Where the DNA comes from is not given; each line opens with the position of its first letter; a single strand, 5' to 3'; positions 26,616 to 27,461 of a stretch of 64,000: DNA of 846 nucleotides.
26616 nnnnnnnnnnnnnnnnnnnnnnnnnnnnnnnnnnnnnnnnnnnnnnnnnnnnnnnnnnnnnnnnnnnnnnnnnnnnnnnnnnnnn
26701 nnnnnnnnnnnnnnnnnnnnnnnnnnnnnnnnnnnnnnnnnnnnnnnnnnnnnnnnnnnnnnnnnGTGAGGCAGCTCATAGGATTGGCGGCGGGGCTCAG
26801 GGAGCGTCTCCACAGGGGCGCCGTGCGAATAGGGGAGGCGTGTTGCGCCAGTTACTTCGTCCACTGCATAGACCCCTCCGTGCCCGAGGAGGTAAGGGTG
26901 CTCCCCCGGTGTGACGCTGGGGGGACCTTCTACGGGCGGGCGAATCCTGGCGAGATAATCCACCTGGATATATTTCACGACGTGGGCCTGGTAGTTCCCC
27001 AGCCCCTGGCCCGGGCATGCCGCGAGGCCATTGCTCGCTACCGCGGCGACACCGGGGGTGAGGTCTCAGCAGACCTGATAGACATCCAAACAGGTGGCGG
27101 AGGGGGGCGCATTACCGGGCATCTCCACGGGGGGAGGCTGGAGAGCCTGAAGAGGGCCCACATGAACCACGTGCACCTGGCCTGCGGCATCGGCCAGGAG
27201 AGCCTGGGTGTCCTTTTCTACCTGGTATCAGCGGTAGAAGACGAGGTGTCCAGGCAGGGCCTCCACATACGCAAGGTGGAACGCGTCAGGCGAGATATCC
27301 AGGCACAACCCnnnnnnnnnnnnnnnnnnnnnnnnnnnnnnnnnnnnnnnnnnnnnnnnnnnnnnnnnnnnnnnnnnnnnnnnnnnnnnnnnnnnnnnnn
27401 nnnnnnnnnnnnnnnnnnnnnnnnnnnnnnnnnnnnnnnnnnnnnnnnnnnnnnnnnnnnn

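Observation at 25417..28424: Orphan ChlI-like AAA+ ATPase (with Cys-rich insert) and VWA protein with a novel N-terminal domain, next to metal-transport genes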

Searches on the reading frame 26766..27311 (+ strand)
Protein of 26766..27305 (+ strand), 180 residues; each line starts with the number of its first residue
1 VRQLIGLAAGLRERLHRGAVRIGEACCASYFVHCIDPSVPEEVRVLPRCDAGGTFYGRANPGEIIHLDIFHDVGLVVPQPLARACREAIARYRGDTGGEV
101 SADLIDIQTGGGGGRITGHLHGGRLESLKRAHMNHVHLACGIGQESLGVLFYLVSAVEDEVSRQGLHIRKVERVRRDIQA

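Call 13: search_protein_families(library=pfam, proteins=[window:26766-27305:+], max_evalue=10)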
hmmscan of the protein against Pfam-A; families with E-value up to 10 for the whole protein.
window:26766-27305:+ (180 aa): 0 families

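Call 64: search_protein_representatives(alignment_id=A4)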
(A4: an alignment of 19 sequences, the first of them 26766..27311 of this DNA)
Query: 19 sequences, 189 profile positions. Proteins with E-value up to 0.001 (for the whole library): 167; up to 1e-10: 153; up to 1e-30: 117. The best 150 are listed.
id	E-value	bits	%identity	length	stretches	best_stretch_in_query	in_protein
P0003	2.1e-72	258.9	-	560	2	8-187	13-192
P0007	5.1e-67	241.3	-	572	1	5-188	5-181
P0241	6.5e-67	241.0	-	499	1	7-188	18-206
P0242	8.8e-67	240.6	-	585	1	9-187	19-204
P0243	2.8e-66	238.9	-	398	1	10-187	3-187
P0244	2.9e-66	238.9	-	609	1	8-187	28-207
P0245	3.9e-66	238.4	-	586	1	8-185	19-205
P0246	4.7e-66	238.2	-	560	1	6-185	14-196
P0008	1.1e-65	236.9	-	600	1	7-185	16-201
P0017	1.2e-65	236.8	-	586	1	6-188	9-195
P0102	8.0e-65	234.2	-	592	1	8-185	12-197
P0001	8.4e-65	234.1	-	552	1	15-188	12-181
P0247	1.1e-64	233.8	-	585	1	8-188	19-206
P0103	2.9e-64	232.3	-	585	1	5-186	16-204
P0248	4.4e-64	231.8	-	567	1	5-188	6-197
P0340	7.2e-31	123.4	-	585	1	8-188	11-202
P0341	8.0e-30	120.0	-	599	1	5-179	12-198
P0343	1.5e-27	112.6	-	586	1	5-186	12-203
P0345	8.0e-27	110.2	-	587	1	13-187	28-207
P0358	1.9e-21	92.7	-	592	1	8-188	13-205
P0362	3.2e-18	82.2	-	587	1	9-183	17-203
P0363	5.6e-18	81.4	-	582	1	6-185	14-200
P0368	2.0e-15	73.1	-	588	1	8-184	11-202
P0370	8.3e-15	71.0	-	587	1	6-186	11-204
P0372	1.1e-13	67.4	-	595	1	12-183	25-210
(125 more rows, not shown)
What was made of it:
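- It is exclusive to this architecture among 1.84e9 representatives (call 64).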

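Call 65: list_cluster_members(proteins=[P0340, P0341, P0343, P0345, P0358, P0362, P0363, P0368, P0370, P0372])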
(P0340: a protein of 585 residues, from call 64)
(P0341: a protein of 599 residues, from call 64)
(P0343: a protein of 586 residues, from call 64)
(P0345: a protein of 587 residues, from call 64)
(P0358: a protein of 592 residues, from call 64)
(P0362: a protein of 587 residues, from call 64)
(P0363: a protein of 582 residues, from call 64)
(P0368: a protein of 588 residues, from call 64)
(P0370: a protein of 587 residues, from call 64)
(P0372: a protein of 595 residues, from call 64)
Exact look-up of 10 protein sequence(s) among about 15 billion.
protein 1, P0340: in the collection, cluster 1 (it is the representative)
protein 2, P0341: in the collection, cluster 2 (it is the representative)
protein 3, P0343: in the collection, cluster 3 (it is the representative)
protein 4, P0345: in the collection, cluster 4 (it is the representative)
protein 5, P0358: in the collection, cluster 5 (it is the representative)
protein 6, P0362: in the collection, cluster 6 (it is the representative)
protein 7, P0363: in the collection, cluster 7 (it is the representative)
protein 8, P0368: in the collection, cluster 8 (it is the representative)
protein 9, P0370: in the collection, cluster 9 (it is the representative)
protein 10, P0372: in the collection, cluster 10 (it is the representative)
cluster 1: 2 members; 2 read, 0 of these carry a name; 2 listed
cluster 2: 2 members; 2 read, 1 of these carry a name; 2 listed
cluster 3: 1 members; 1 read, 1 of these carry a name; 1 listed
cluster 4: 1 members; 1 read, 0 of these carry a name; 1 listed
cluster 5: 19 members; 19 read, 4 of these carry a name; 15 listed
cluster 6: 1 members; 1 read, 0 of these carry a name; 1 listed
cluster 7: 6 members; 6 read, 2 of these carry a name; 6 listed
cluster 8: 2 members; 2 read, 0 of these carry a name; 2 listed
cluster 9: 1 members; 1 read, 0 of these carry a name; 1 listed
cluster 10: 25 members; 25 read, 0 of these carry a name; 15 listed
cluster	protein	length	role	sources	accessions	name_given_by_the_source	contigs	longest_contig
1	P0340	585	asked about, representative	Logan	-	-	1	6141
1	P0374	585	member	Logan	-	-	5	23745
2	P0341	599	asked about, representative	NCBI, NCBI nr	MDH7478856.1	MAG: VWA domain-containing protein [Syntrophomonadaceae bacterium] | VWA domain-containing protein [Syntrophomonadaceae bacterium]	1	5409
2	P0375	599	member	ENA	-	-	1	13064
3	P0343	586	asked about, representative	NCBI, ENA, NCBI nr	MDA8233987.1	MAG: VWA domain-containing protein [Clostridia bacterium] | VWA domain-containing protein [Clostridia bacterium]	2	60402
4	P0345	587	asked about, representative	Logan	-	-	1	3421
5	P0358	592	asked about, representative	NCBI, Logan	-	-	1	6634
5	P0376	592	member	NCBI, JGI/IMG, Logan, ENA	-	magnesium chelatase subunit D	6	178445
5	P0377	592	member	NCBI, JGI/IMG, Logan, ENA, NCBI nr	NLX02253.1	MAG: VWA domain-containing protein [Syntrophomonadaceae bacterium] | VWA domain-containing protein [Syntrophomonadaceae bacterium]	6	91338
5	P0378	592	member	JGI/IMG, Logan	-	magnesium chelatase subunit D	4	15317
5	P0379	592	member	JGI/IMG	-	magnesium chelatase subunit D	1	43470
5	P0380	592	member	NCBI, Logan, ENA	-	-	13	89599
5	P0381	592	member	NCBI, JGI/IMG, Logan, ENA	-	-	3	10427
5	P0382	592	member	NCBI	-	-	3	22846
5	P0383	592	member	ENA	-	-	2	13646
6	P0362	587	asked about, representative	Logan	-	-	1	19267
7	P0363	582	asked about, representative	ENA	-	-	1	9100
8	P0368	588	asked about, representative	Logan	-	-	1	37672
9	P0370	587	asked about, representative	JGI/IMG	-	-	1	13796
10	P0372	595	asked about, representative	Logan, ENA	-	-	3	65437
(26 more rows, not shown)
